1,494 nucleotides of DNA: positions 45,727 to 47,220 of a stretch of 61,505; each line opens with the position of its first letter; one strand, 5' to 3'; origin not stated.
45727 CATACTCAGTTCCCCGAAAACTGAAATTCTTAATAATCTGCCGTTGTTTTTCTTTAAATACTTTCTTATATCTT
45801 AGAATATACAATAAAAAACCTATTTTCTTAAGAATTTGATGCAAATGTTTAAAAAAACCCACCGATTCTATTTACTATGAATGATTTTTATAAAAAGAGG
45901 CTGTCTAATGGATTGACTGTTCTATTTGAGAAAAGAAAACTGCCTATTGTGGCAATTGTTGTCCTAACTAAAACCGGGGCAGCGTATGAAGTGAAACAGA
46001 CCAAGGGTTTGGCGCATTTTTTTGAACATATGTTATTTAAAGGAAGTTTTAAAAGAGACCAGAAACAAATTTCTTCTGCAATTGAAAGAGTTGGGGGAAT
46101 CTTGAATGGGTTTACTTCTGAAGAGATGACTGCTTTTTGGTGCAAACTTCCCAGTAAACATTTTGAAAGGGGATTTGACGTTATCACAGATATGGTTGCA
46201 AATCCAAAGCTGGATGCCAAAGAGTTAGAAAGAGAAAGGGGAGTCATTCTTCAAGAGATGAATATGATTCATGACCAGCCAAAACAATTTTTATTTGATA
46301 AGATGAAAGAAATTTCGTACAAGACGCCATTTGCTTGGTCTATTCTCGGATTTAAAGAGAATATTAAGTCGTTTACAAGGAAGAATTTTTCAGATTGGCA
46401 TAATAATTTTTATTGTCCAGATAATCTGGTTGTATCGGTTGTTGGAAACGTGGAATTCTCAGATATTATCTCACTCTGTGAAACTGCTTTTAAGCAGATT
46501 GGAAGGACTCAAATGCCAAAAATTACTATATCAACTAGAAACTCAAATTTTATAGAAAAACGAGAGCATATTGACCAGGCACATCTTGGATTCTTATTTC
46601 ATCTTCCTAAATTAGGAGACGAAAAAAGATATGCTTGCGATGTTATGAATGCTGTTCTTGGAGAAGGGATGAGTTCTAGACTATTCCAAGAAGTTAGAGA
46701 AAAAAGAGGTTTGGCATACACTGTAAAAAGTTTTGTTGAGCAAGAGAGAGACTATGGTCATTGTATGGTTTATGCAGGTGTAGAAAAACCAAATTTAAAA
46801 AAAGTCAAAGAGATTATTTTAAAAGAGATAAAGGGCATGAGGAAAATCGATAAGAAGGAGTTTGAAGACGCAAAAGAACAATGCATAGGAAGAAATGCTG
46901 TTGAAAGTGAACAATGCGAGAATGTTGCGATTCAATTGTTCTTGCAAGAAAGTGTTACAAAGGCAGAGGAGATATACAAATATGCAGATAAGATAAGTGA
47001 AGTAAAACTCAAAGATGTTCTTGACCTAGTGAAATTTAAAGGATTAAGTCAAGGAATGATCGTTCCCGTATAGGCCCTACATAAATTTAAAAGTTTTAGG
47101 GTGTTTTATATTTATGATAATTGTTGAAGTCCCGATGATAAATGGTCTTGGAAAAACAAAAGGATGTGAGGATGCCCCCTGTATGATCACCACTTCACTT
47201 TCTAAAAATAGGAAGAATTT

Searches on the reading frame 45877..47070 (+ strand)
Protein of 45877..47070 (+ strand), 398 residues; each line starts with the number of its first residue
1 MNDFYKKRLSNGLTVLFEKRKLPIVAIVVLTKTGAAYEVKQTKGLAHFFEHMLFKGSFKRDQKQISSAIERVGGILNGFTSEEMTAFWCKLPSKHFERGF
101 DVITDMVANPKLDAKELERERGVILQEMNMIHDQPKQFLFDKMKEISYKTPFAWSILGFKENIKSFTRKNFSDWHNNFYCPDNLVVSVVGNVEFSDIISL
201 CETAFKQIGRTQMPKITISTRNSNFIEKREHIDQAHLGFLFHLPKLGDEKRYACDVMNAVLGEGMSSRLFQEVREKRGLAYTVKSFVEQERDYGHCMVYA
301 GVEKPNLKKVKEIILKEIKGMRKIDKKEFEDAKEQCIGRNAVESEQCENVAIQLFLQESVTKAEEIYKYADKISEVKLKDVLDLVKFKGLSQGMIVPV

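Call 80: search_protein_families(library=ncbifam, max_evalue=1e-10, proteins=[window:45877-47070:+])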
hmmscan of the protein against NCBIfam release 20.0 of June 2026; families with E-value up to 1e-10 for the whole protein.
window:45877-47070:+ (398 aa): 4 families
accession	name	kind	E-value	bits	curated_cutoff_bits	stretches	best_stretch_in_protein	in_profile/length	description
NF047422.1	YfmF_fam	equivalog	4.4e-37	128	285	1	95-384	97-397/412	EF-P 5-aminopentanol modification-associated protein YfmF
NF047421.1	YfmH_fam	equivalog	2.4e-31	109.4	250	1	34-385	51-407/425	EF-P 5-aminopentanol modification-associated protein YfmH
TIGR02110.1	PQQ_syn_pqqF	equivalog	4.7e-18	65.3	320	1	25-283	22-285/697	pyrroloquinoline quinone biosynthesis protein PqqF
NF011681.0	PRK15101.1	equivalog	2e-17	62.5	765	1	8-216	48-265/961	pitrilysin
